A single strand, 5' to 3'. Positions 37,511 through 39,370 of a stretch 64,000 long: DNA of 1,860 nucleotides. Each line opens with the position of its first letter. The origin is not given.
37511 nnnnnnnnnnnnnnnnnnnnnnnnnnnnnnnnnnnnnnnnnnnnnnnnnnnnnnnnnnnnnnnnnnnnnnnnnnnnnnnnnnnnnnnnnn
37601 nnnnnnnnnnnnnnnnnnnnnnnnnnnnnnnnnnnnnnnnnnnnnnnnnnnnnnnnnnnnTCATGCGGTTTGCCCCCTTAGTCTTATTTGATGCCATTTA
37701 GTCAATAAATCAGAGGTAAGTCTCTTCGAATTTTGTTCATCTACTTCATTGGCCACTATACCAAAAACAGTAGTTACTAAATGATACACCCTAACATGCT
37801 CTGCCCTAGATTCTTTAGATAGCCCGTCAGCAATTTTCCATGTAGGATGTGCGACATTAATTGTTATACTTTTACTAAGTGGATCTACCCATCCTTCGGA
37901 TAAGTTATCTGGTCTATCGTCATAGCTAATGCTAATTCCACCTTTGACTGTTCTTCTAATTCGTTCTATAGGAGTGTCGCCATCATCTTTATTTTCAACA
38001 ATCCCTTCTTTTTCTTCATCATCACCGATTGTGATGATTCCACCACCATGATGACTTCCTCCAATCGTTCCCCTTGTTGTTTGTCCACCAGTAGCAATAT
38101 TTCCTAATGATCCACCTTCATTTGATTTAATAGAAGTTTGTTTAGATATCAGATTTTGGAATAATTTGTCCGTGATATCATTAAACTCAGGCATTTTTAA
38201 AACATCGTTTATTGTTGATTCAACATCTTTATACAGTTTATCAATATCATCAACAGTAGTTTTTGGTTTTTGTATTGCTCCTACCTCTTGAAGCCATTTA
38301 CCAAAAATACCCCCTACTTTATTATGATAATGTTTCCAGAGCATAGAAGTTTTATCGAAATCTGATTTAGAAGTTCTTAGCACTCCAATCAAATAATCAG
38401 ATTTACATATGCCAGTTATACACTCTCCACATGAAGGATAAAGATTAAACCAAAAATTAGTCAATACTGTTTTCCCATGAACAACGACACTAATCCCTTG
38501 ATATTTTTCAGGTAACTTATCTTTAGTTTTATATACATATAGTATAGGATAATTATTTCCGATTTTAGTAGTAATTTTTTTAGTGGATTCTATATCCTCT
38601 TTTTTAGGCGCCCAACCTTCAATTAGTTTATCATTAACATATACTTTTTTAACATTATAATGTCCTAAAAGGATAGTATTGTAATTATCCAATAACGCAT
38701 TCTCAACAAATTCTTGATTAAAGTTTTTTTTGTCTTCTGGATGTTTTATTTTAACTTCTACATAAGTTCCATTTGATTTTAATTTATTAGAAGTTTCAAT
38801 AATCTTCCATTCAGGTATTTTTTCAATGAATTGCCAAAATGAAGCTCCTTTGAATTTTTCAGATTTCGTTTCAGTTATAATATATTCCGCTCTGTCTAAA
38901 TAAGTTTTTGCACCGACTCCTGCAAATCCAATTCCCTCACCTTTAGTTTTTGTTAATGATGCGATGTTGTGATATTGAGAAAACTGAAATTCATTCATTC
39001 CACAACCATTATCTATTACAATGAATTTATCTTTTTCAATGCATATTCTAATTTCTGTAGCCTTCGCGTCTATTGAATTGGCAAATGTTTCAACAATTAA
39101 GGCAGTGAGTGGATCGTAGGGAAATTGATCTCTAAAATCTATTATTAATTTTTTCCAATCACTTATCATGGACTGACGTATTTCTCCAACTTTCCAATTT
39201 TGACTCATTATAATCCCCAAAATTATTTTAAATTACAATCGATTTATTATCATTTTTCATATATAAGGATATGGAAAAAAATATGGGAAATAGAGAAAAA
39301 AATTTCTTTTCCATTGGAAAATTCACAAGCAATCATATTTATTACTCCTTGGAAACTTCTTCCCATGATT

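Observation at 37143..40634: Convergent four-gene operon with a MORC-like GHKL ATPase and a small P-loop ATPase abutting the methyltransferase/helicase module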

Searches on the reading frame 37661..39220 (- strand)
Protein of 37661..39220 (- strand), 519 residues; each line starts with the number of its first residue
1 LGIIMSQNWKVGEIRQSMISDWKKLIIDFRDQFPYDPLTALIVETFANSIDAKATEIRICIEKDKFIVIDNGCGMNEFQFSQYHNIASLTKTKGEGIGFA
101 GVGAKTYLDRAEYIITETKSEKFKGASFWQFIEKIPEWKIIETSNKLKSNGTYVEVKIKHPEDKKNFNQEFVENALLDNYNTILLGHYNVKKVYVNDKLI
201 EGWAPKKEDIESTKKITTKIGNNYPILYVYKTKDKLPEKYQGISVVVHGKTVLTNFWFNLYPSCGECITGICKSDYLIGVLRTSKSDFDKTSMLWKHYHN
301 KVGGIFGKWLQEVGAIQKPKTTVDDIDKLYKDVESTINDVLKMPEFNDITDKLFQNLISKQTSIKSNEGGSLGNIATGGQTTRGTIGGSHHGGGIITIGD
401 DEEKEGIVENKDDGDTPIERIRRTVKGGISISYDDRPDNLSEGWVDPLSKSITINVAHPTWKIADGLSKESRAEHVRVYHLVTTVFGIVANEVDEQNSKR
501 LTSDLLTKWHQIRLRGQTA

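Call 3: search_protein_families(library=pfam, proteins=[window:37661-39220:-], max_evalue=0.1)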
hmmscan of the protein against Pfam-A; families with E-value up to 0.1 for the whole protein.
window:37661-39220:- (519 aa): 2 families
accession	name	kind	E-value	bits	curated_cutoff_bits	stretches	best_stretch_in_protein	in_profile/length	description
PF13589.12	HATPase_c_3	-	3.9e-09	37.1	25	1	42-145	7-121/137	Histidine kinase-, DNA gyrase B-, and HSP90-like ATPase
PF02518.31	HATPase_c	-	6.4e-06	27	26.4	1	37-104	5-82/111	Histidine kinase-, DNA gyrase B-, and HSP90-like ATPase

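Call 4: search_protein_families(library=padloc, proteins=[window:37661-39220:-], max_evalue=0.1)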
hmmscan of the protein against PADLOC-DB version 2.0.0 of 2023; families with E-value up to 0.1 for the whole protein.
window:37661-39220:- (519 aa): 1 family
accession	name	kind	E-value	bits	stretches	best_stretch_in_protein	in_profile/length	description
PDLC03485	REase_II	-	0.0017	14.9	1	42-76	30-64/611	Type II restriction enzyme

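Call 5: search_protein_families(library=ncbifam, proteins=[window:37661-39220:-], max_evalue=0.1)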
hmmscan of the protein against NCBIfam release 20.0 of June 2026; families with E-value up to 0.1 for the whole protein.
window:37661-39220:- (519 aa): 7 families
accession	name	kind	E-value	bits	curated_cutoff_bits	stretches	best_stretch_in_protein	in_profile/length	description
NF047352.1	P_loop_sacsin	domain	4.5e-07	30.2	50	1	41-109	3-72/80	sacsin N-terminal ATP-binding-like domain-containing protein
NF050001.1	restrict_BbrUII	equivalog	6.8e-06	24.9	550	1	37-78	20-62/659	BbrUII/HgiDII family restriction enzyme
TIGR00585.2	mutl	equivalog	3.9e-05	22.7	180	1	46-78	29-64/555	DNA mismatch repair endonuclease MutL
NF000951.0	PRK00095.2-1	equivalog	0.00035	19.4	391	1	36-83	23-72/559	DNA mismatch repair endonuclease MutL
NF000952.0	PRK00095.2-2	subfamily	0.0017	16.9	840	1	42-157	27-147/623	DNA mismatch repair endonuclease MutL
NF000950.0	PRK00095.1-3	equivalog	0.018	13.4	756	1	42-77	28-66/641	DNA mismatch repair endonuclease MutL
NF000953.0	PRK00095.2-4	equivalog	0.042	12.7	693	1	42-78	27-66/611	DNA mismatch repair endonuclease MutL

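Call 6: search_protein_families(library=phrogs, proteins=[window:37661-39220:-], max_evalue=0.1)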
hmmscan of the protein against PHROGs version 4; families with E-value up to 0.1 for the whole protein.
window:37661-39220:- (519 aa): 1 family
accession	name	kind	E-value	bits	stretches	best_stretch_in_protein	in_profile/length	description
phrog_6203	-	unknown function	1.1e-06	28.6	1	37-216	25-216/644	-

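Call 8: find_homologous_proteins(query=window:37661-39220:-)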
Query window:37661-39220:- (519 aa): 282 proteins with E <= 0.001 among 8000 candidates; the best 120 are listed.
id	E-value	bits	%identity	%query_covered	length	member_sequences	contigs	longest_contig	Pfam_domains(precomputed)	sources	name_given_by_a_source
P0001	0.0e+0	1179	100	99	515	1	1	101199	PF02518.32,PF13589.13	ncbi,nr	ncbi:MAG: ATP-binding protein [Candidatus Methanofastidiosum sp.]|nr:ATP-binding protein [Methanofas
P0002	1.0e-285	966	81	99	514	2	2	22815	PF02518.32,PF13589.13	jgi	-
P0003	1.2e-243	828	70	98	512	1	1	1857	PF13589.13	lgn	-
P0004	3.7e-175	602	55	97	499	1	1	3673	PF13589.13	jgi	jgi:hypothetical protein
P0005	6.0e-173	594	53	98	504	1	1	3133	PF02518.32,PF13589.13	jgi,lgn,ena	-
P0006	1.5e-167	577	50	99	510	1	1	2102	PF13589.13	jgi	jgi:hypothetical protein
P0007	8.3e-166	571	52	98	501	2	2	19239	PF02518.32,PF13589.13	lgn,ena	-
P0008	2.5e-163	563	49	99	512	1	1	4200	PF13589.13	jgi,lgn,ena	-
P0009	8.1e-163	561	52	97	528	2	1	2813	PF13589.13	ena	-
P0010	9.6e-163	561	50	98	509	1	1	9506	PF13589.13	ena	-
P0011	1.2e-162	560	52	97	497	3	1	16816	PF02518.32,PF13589.13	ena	-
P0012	8.9e-160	551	49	97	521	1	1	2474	PF02518.32,PF13589.13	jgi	jgi:hypothetical protein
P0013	1.4e-159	550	48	99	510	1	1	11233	PF02518.32,PF13589.13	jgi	-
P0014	1.1e-158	547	47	99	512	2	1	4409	PF13589.13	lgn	-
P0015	4.9e-157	542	49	98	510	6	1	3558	PF13589.13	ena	-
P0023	6.5e-156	538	48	99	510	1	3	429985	PF02518.32,PF13589.13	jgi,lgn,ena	-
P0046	1.1e-150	521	47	99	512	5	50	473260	PF13589.13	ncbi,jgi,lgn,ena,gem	ncbi:MAG: ATP-binding protein [Candidatus Bathyarchaeia archaeon]|jgi:hypothetical protein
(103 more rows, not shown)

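Call 9: find_encoding_contigs(protein=P0046, flank=10000, max_places=4)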
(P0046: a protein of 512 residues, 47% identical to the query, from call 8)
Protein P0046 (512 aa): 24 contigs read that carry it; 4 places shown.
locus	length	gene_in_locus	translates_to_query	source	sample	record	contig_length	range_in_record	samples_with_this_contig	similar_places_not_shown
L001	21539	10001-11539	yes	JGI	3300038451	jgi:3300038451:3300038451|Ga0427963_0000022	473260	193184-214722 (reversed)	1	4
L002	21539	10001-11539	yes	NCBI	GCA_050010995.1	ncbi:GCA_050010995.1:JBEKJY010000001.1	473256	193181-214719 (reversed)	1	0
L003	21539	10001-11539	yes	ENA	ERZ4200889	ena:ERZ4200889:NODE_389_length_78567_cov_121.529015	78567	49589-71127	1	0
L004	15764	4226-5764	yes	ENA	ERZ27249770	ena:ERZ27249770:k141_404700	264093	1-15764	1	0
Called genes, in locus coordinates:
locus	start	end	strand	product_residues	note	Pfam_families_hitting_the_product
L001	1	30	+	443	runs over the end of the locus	-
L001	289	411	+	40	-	-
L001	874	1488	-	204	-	-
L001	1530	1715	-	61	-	-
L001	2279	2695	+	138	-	-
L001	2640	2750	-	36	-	-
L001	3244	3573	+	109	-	-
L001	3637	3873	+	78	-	PF08068:DKCLD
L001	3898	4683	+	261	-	PF21238:Pus10_C, PF01509:TruB_N (weak), PF16198:TruB_C_2, PF01472:PUA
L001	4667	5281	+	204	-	PF05175:MTS, PF10294:Methyltransf_16, PF06325:PrmA, PF13847:Methyltransf_31, PF13649:Methyltransf_25 (weak)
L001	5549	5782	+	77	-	-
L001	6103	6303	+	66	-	-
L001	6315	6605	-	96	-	-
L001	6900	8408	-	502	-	PF13091:PLDc_2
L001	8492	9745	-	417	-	PF01555:N6_N4_Mtase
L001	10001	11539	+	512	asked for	PF13589:HATPase_c_3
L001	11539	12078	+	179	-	PF17761:DUF1016_N (weak)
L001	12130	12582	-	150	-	-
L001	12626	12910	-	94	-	-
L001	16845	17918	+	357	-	PF00817:IMS, PF11798:IMS_HHH (weak), PF21999:IMS_HHH_1, PF11799:IMS_C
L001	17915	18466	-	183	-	PF00881:Nitroreductase, PF14512:TM1586_NiRdase, PF00881:Nitroreductase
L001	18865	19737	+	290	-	PF22769:DCD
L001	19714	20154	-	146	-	-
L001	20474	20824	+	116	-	-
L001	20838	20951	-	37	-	-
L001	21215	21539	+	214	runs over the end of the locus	PF00227:Proteasome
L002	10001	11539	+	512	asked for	PF13589:HATPase_c_3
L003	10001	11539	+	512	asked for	PF13589:HATPase_c_3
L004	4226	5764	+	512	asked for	PF13589:HATPase_c_3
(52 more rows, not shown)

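Call 10: find_encoding_contigs(protein=P0023, flank=10000, max_places=3)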
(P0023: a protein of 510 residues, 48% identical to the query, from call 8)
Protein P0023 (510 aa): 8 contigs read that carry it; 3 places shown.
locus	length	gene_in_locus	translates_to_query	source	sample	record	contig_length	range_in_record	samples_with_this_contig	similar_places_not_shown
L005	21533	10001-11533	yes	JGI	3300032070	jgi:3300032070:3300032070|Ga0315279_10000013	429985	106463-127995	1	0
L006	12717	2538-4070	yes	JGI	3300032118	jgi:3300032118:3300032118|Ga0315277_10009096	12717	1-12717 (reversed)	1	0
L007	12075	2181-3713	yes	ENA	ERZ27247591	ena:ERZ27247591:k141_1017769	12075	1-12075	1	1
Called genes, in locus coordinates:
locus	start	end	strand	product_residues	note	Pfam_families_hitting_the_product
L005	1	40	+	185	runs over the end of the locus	-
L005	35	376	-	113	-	-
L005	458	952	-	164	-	-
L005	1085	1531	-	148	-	PF07366:SnoaL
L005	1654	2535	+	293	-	PF00106:adh_short, PF08659:KR, PF13561:adh_short_C2, PF00106:adh_short (weak)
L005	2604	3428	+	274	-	PF18761:Heliorhodopsin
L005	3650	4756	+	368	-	PF09376:NurA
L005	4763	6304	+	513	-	PF01935:DUF87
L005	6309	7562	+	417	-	PF00149:Metallophos, PF12850:Metallophos_2 (faint)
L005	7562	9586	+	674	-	PF02463:SMC_N (weak), PF13175:AAA_15 (faint), PF13476:AAA_23, PF13555:AAA_29 (weak), PF13166:AAA_13 (faint), PF06818:Fez1 (weak)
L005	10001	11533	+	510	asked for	PF02518:HATPase_c (faint), PF13589:HATPase_c_3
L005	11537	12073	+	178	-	PF17761:DUF1016_N (weak)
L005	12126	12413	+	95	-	PF01061:ABC2_membrane, PF12698:ABC2_membrane_3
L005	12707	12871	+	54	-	PF24434:DUF7557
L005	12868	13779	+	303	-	PF01555:N6_N4_Mtase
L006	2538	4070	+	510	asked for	PF02518:HATPase_c (faint), PF13589:HATPase_c_3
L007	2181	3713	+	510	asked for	PF02518:HATPase_c (faint), PF13589:HATPase_c_3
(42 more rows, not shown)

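Call 11: find_encoding_contigs(protein=P0002, flank=10000, max_places=2)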
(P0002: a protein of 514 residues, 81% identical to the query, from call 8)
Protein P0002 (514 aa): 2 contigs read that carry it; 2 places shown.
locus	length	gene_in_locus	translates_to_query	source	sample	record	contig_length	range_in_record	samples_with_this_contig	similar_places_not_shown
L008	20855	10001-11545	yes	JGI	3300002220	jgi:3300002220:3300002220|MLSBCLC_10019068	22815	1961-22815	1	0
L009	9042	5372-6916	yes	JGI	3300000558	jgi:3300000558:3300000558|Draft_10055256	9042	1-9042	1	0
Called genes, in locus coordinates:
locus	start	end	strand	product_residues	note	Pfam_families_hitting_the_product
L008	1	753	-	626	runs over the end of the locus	PF00400:WD40 (faint), PF23381:Beta-prop_IFT122_1st, PF23414:Beta-prop_EML_2 (faint), PF24817:WD40_WDHD1_1st (faint), PF25174:Beta-prop_THOC3 (weak)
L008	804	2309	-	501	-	PF07693:KAP_NTPase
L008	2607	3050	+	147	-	PF14622:Ribonucleas_3_3, PF00636:Ribonuclease_3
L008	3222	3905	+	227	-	-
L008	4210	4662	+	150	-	PF03551:PadR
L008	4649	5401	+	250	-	PF13476:AAA_23 (weak), PF13555:AAA_29 (weak), PF00005:ABC_tran, PF13304:AAA_21 (weak)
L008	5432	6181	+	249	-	PF01061:ABC2_membrane, PF12698:ABC2_membrane_3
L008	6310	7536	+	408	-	PF00589:Phage_integrase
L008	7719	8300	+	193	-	-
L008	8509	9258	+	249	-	-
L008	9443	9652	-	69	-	-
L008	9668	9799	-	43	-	-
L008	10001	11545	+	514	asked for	PF02518:HATPase_c (faint), PF13589:HATPase_c_3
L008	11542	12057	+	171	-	-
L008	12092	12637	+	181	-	-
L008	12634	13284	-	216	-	-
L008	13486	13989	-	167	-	-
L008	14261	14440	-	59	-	-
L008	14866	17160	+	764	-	PF13191:AAA_16 (faint), PF13401:AAA_22 (faint)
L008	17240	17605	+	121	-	-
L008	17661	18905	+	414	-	-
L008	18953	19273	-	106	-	-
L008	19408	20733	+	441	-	PF12894:ANAPC4_WD40 (faint), PF23381:Beta-prop_IFT122_1st (faint), PF23414:Beta-prop_EML_2 (faint), PF25174:Beta-prop_THOC3 (faint), PF13570:Beta-prop_ACSF4 (faint)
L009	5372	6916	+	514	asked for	PF02518:HATPase_c (faint), PF13589:HATPase_c_3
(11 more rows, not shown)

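Call 14: find_related_loci(query=A1, collection=genome_contigs, flank=10000)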
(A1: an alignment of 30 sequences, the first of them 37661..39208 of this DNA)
Query A1 (515 aa) in genome_contigs; peptide patterns used: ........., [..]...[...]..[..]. (x = any residue, [..] = any of these).
136 stretches matched a pattern; 125 encode a relative of the query (tblastn E <= 1e-3); the best 80 are kept; 80 distinct loci.
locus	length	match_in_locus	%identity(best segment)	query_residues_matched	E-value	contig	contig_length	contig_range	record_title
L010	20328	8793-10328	48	1-514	7e-160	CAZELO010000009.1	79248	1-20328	MAG TPA_asm: uncultured Candidatus Bathyarchaeia archaeon isolate SRP323688_co1_251 genome assembly, contig: NODE_631_le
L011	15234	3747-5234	45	4-502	9e-143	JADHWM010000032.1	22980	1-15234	MAG: Candidatus Bathyarchaeota archaeon isolate BS750m-G27 BS-750m-C3169, whole genome shotgun sequence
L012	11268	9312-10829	46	1-507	5e-142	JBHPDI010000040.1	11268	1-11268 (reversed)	Halobacteriota archaeon isolate SAG AM-311-A10 NODE_41_length_11268_cov_24.751628, whole genome shotgun sequence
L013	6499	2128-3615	46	7-507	4e-136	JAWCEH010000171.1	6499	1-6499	MAG: Candidatus Bathyarchaeia archaeon isolate JZ-1_201912_bins_83 JZ-1_201912_bins_83_scaffold_171, whole genome shotgu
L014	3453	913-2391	43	11-505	1e-135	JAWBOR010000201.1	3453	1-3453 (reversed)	MAG: Candidatus Bathyarchaeia archaeon isolate HHBFW-2_201803_bins_227 HHBFW-2_201803_bins_227_scaffold_201, whole genom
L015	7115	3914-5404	43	16-514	4e-129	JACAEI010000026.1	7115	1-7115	MAG: Candidatus Bathyarchaeota archaeon isolate L.E.AR.18 k119_600077, whole genome shotgun sequence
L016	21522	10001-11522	46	1-506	2e-127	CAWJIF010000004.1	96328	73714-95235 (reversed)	MAG: Candidatus Bathyarchaeota archaeon isolate MFD03726.bin.2.66 genome assembly, contig: contig_13233, whole genome sh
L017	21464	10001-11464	43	16-505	2e-126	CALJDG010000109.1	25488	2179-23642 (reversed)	MAG: uncultured archaeon isolate S1_Bin_MAXBIN__046_sub_1 genome assembly, contig: c_000000165802, whole genome shotgun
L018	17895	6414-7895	41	2-512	6e-116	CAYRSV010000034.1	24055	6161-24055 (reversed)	MAG TPA_asm: uncultured Candidatus Bathyarchaeia archaeon isolate binchicken_co43_159 genome assembly, contig: NODE_3535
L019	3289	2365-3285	41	13-312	1e-66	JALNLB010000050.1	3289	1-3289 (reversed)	MAG: Candidatus Terraquivivens ruidianensis isolate JZ-2.bins.210.201808 NODE_63698_length_3289_cov_0.664769, whole geno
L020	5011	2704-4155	34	21-503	3e-60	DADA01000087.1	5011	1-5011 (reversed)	MAG TPA_asm: Nitrososphaera sp. UBA210 UBA210_contig_28827, whole genome shotgun sequence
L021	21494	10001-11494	29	17-505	3e-45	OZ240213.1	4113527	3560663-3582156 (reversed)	MAG: Dehalococcoidia bacterium isolate 72fd1f58-039a-43d1-a234-fad5f02d9593 genome assembly, chromosome: 1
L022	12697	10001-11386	30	17-468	2e-45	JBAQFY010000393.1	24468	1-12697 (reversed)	MAG: Sedimentisphaerales bacterium isolate MFD06995_ilm_asm_bin24 k127_129656, whole genome shotgun sequence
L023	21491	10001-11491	27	17-505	3e-43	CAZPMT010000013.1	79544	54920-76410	MAG TPA_asm: uncultured Nitrospiraceae bacterium isolate SRP302447_co3_797 genome assembly, contig: NODE_851_length_7954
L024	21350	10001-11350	31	17-457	7e-43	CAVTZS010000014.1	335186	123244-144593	MAG: uncultured delta proteobacterium isolate MFD04408.bin.1.59 genome assembly, contig: contig_84944, whole genome shot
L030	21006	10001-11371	29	10-457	1e-39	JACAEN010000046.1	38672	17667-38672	MAG: Chloroflexota bacterium isolate L.E.CH.35 k119_1308163, whole genome shotgun sequence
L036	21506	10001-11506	28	11-505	9e-39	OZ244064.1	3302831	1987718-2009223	MAG: Dehalococcoidia bacterium isolate 6b45779a-ebf8-4e4c-9ead-68fbda15a8e5 genome assembly, chromosome: 1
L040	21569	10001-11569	29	7-505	1e-37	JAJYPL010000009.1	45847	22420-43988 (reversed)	MAG: bacterium isolate DS3.bin55 NODE_580_length_45847_cov_9.557371, whole genome shotgun sequence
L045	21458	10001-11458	28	19-496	2e-36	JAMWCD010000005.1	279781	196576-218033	MAG: Candidatus Omnitrophota bacterium isolate DRTY-6.bins.152.201705 NODE_111_length_279781_cov_11.1029, whole genome s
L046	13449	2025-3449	27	22-486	1e-35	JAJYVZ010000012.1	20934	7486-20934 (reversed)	MAG: Candidatus Micrarchaeota archaeon isolate FK2.bin61 NODE_3291_length_20934_cov_1.454607, whole genome shotgun seque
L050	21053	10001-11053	29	17-352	3e-33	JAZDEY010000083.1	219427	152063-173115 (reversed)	MAG: Candidatus Eisenbacteria bacterium isolate MEGAHIT-group-0.172 k141_13804763, whole genome shotgun sequence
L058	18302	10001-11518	28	10-509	7e-39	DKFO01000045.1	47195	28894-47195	MAG TPA_asm: Candidatus Atribacteria bacterium UBA6794 UBA6794_contig_5747, whole genome shotgun sequence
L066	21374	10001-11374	24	19-458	2e-29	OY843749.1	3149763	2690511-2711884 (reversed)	MAG: Arenicellales bacterium isolate be53ef9f-0ae9-4f29-a0ed-3ab0769f1983 genome assembly, chromosome: 1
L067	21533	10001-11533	24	17-510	4e-29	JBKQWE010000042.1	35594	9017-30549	MAG: Candidatus Brocadiia bacterium isolate SEr3G3H3I__bin_258 SEr3G3H3I_000000124515, whole genome shotgun sequence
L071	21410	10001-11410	26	27-492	1e-28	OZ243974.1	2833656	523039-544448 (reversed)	MAG: Nitrosopumilus sp. isolate 6da61c57-4e1e-4728-84cc-dbd21aacc638 genome assembly, chromosome: 1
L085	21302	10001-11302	28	27-455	4e-26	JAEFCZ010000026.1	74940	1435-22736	MAG: Nitrosopumilus sp. isolate PfA contig-70_7_length_74941_read-count_10515958, whole genome shotgun sequence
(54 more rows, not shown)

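Call 21: search_protein_families(library=pfam, proteins=[L021:12041-13822:+, L036:11968-13560:+, L058:11990-13525:+, L066:11994-13553:+, L021:11491-11994:+, L071:11467-12105:+, L046:3546-4160:+, L001:11539-12078:+], max_evalue=0.05)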
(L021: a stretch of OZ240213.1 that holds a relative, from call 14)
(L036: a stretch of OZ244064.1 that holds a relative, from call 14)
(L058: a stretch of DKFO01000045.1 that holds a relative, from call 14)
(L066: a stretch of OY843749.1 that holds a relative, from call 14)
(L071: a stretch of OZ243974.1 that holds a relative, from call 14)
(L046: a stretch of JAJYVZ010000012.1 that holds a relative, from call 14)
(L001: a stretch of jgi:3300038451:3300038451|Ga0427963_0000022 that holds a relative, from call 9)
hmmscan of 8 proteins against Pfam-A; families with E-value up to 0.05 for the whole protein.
L021:12041-13822:+ (593 aa): 1 family
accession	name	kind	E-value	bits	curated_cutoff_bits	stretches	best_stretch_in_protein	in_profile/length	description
PF04545.22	Sigma70_r4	-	3.7e-19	68.4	24.1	1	256-308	2-50/50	Sigma-70, region 4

L036:11968-13560:+ (530 aa): 1 family
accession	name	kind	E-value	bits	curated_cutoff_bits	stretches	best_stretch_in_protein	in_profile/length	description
PF04545.22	Sigma70_r4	-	2.6e-08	33.7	24.1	1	186-231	2-43/50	Sigma-70, region 4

L058:11990-13525:+ (511 aa): 1 family
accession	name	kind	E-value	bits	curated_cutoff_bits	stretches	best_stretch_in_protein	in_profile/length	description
PF04545.22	Sigma70_r4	-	4.7e-10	39.3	24.1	1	183-231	4-48/50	Sigma-70, region 4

L066:11994-13553:+ (519 aa): 1 family
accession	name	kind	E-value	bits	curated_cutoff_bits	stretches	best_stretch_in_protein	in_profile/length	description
PF04545.22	Sigma70_r4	-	2.7e-13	49.6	24.1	1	181-232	1-48/50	Sigma-70, region 4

L021:11491-11994:+ (167 aa): 0 families

L071:11467-12105:+ (212 aa): 0 families

L046:3546-4160:+ (204 aa): 0 families

L001:11539-12078:+ (179 aa): 3 families
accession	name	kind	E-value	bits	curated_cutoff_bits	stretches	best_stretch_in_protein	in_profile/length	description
PF17761.7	DUF1016_N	-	1.1e-06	29.2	32.8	1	93-149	49-110/137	DUF1016 N-terminal domain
PF03269.20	DUF268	-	0.015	15.6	25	0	105-145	28-68/176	Caenorhabditis protein of unknown function, DUF268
PF16259.10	DUF4913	-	0.029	15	25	0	44-95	34-85/104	Domain of unknown function (DUF4913)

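Call 25: search_solved_structures(query=A1, max_evalue=1)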
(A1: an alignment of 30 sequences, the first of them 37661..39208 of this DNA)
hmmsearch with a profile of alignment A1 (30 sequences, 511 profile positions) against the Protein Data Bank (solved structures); distinct sequences matched with E-value up to 1: 18.
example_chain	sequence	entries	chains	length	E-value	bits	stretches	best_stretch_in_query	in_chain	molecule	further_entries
9n2k_A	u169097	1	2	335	0.00044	22.1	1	37-77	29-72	DNA mismatch repair protein MutL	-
1b63_A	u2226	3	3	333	0.0005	21.9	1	37-76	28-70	MUTL | DNA mismatch repair protein mutL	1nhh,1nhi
1nhj_A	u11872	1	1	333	0.00052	21.8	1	37-76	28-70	DNA mismatch repair protein mutL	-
1bkn_A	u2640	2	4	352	0.00054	21.8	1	37-76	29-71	MUTL | DNA mismatch repair protein MutL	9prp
1b62_A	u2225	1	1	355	0.00055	21.8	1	37-76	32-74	PROTEIN (MUTL)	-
7aib_C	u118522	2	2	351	0.00063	21.6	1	37-76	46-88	DNA mismatch repair protein MutL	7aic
5akb_C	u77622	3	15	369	0.00068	21.5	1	37-76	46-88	DNA MISMATCH REPAIR PROTEIN MUTL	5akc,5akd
7p8v_A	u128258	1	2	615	0.0012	20.7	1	37-76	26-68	DNA mismatch repair protein MutL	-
1ea6_A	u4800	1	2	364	0.0012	20.6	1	34-77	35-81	PMS1 PROTEIN HOMOLOG 2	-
1h7s_A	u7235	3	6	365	0.0012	20.6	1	34-77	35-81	PMS1 PROTEIN HOMOLOG 2 | MISMATCH REPAIR ENDONUCLEASE PMS2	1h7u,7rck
7rcb_A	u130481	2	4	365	0.0012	20.6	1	34-77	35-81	Mismatch repair endonuclease PMS2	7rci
9s89_A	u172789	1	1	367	0.0012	20.6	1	34-77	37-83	Mismatch repair endonuclease PMS2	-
6mfq_A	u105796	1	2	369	0.0012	20.6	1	34-77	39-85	Mismatch repair endonuclease PMS2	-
5x9y_C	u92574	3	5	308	0.0086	17.8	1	38-76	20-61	DNA mismatch repair protein MutL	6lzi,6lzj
6lzk_A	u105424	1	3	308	0.0087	17.8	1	38-76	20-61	DNA mismatch repair protein MutL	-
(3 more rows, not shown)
